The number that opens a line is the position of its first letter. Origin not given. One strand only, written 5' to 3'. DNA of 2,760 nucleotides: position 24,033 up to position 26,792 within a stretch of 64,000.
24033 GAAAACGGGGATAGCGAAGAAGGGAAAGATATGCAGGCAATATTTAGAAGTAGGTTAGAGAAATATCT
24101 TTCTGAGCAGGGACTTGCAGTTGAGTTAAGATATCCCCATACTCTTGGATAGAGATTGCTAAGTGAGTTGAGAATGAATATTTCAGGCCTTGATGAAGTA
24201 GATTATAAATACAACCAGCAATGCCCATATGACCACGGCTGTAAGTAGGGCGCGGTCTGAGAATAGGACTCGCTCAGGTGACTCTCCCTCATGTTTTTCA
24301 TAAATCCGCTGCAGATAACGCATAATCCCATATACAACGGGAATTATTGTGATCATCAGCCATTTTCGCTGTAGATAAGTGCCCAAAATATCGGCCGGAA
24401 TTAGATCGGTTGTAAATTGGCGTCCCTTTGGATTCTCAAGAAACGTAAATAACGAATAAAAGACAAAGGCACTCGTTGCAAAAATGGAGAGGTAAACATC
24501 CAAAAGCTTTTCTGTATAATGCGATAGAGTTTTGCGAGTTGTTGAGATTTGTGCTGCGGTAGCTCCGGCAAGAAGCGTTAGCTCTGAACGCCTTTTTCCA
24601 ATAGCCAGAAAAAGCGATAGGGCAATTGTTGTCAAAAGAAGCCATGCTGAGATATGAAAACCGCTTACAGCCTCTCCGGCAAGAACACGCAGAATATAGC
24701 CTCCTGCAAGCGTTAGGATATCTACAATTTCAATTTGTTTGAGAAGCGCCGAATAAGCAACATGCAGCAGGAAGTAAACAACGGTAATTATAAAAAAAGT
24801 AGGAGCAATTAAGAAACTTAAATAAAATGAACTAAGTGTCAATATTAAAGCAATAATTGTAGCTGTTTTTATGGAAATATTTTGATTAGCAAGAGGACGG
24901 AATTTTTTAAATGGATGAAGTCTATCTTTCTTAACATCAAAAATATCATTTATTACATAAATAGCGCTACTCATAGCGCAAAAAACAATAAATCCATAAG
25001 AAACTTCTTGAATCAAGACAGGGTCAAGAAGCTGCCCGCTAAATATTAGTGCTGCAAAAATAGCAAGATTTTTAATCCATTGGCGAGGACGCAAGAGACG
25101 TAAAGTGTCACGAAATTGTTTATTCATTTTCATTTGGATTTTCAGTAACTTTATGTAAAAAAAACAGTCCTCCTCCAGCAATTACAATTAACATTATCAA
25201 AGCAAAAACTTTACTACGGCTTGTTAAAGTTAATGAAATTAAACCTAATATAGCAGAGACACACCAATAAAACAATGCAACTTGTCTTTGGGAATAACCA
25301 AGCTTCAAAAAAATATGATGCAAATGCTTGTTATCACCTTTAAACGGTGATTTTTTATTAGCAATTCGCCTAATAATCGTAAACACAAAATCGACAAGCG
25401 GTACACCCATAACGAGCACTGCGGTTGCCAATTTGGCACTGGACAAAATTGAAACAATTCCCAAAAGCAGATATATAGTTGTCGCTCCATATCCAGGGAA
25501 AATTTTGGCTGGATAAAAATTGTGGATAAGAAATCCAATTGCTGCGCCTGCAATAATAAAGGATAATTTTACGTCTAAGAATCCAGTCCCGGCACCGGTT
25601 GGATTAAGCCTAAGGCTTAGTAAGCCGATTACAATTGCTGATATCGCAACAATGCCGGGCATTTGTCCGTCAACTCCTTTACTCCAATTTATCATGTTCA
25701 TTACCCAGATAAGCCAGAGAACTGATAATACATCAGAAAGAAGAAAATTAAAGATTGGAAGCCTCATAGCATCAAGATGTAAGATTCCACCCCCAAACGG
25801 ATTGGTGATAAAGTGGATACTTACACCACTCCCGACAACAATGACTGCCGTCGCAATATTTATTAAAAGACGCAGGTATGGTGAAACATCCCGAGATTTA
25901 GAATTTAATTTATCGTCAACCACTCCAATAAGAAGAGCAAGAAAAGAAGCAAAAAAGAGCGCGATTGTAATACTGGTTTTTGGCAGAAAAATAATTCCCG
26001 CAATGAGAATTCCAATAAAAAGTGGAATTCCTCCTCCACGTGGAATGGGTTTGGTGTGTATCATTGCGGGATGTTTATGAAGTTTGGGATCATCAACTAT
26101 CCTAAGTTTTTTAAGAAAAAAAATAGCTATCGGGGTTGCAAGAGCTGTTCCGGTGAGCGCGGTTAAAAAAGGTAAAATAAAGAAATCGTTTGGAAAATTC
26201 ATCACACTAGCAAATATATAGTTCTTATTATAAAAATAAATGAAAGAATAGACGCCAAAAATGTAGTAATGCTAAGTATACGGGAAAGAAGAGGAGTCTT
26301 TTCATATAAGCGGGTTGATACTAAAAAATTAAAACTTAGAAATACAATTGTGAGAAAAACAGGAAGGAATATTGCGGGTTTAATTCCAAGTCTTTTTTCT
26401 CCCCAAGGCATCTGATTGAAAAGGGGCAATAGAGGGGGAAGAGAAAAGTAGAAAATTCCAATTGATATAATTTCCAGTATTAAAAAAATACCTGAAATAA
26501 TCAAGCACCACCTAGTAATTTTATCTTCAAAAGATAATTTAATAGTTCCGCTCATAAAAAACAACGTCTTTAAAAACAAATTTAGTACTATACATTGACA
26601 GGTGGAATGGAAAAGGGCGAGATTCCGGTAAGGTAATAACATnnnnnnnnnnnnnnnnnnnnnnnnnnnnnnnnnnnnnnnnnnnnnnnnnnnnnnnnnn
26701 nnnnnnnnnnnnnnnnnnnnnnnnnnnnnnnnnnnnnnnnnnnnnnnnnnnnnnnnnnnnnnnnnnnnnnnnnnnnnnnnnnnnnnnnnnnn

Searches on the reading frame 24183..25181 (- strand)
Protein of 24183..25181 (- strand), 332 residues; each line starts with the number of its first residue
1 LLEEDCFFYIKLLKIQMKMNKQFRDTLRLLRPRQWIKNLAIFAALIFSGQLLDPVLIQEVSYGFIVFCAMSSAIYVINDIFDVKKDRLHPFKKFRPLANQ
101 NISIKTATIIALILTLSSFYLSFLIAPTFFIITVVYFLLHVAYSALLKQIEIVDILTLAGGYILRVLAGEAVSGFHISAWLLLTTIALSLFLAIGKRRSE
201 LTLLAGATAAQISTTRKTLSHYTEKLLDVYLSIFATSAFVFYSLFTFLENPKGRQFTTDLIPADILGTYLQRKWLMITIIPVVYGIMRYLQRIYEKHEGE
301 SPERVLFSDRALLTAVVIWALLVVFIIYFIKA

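Call 4: search_protein_families(library=pfam, proteins=[window:24183-25181:-], max_evalue=0.01)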
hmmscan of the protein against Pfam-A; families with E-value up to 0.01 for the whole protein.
window:24183-25181:- (332 aa): 1 family
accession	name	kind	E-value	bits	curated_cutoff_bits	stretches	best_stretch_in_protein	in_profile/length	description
PF01040.23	UbiA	-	3.3e-21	76.2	34.2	1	44-244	9-206/250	UbiA prenyltransferase family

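Call 58: search_protein_families(library=ncbifam, proteins=[window:24183-25181:-], max_evalue=0.01)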
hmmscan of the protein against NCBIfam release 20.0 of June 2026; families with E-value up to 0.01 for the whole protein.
window:24183-25181:- (332 aa): 18 families
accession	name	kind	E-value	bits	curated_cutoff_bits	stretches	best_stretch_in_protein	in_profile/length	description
NF008977.0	PRK12324.1-2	equivalog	1.1e-67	228.6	234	1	26-328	5-288/297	decaprenyl-phosphate phosphoribosyltransferase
NF008978.0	PRK12324.1-4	equivalog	1.3e-63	214.9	207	1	25-329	34-321/322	decaprenyl-phosphate phosphoribosyltransferase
NF006088.0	PRK08238.1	equivalog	1.6e-50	172.2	351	1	18-213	187-382/482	UbiA family prenyltransferase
NF008976.0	PRK12324.1-1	equivalog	1e-49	169.6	474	1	27-329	22-305/306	decaprenyl-phosphate phosphoribosyltransferase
NF009523.0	PRK12884.1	equivalog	2.3e-13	50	269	1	24-192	5-169/279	prenyltransferase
TIGR01473.1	cyoE_ctaB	equivalog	1.1e-08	35.2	210.3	1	27-186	4-167/281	heme o synthase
NF005742.0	PRK07566.1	equivalog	5.9e-08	32.2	313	1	19-176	24-186/315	chlorophyll synthase ChlG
NF009521.0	PRK12882.1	equivalog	1.3e-07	31.2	296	1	23-187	5-167/280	geranylgeranylglycerol-phosphate geranylgeranyltransferase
TIGR01474.1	ubiA_proteo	equivalog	2.6e-07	30.4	275.45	1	48-169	34-151/282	4-hydroxybenzoate octaprenyltransferase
TIGR01475.1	ubiA_other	subfamily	1.8e-06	27.6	180.8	1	41-186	15-167/282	UbiA-like polyprenyltransferase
NF009522.0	PRK12883.1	equivalog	4.4e-06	26.4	353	1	59-160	38-137/279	geranylgeranylglycerol-phosphate geranylgeranyltransferase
NF009516.0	PRK12875.1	equivalog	8.5e-06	25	205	1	19-180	13-179/292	prenyltransferase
NF009514.0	PRK12873.1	equivalog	8e-05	22.1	246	1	69-125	58-114/297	4-hydroxybenzoate polyprenyltransferase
NF035940.1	prenyl_rel_EboC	equivalog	0.0001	21.8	250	1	27-252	3-240/292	UbiA-like protein EboC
NF003349.0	PRK04375.1-2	equivalog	0.00016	20.9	246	1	20-183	22-188/318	heme o synthase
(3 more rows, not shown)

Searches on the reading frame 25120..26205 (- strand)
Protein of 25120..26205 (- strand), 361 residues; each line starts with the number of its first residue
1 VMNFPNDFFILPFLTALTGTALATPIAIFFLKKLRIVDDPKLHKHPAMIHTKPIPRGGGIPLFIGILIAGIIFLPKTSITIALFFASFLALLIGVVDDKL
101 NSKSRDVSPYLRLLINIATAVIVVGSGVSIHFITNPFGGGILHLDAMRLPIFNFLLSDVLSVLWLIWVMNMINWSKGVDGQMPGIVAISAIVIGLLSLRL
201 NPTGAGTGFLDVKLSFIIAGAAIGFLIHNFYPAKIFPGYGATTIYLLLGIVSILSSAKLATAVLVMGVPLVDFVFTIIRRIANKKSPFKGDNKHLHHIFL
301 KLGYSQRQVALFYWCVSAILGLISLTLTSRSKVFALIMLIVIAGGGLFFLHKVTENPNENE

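Call 4: search_protein_families(library=pfam, proteins=[window:25120-26205:-], max_evalue=0.01)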
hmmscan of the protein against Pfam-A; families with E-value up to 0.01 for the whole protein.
window:25120-26205:- (361 aa): 1 family
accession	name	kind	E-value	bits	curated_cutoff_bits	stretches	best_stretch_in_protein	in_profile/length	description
PF00953.26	Glycos_transf_4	-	6.9e-21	75.3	27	1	81-255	2-159/160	Glycosyl transferase family 4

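Call 58: search_protein_families(library=ncbifam, proteins=[window:25120-26205:-], max_evalue=0.01)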
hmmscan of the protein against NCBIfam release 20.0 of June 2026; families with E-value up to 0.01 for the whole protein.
window:25120-26205:- (361 aa): 3 families
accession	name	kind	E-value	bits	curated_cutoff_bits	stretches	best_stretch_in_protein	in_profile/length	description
TIGR02380.1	ECA_wecA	exception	1e-25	90.7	326.05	1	22-341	9-321/346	UDP-N-acetylglucosamine--undecaprenyl-phosphate N-acetylglucosaminephosphotransferase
NF053644.1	MraY_archaea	equivalog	5.6e-19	68.7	450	2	162-325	187-340/340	pseudomurein biosynthesis MraY family phospho-N-acetylmuramoyl-pentapeptide-transferase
TIGR00445.1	mraY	equivalog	1.4e-13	51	192.05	1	22-326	3-316/321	phospho-N-acetylmuramoyl-pentapeptide-transferase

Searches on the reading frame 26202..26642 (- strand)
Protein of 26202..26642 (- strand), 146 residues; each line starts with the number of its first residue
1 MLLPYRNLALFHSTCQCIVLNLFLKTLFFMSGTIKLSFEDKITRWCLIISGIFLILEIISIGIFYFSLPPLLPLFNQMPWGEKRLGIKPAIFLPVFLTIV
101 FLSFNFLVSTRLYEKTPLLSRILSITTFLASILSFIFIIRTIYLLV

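Call 4: search_protein_families(library=pfam, proteins=[window:26202-26642:-], max_evalue=0.01)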
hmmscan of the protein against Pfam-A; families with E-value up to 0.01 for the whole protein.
window:26202-26642:- (146 aa): 0 families

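Call 58: search_protein_families(library=ncbifam, proteins=[window:26202-26555:-], max_evalue=0.01)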
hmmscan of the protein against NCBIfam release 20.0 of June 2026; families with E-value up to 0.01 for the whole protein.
window:26202-26555:- (117 aa): 0 families
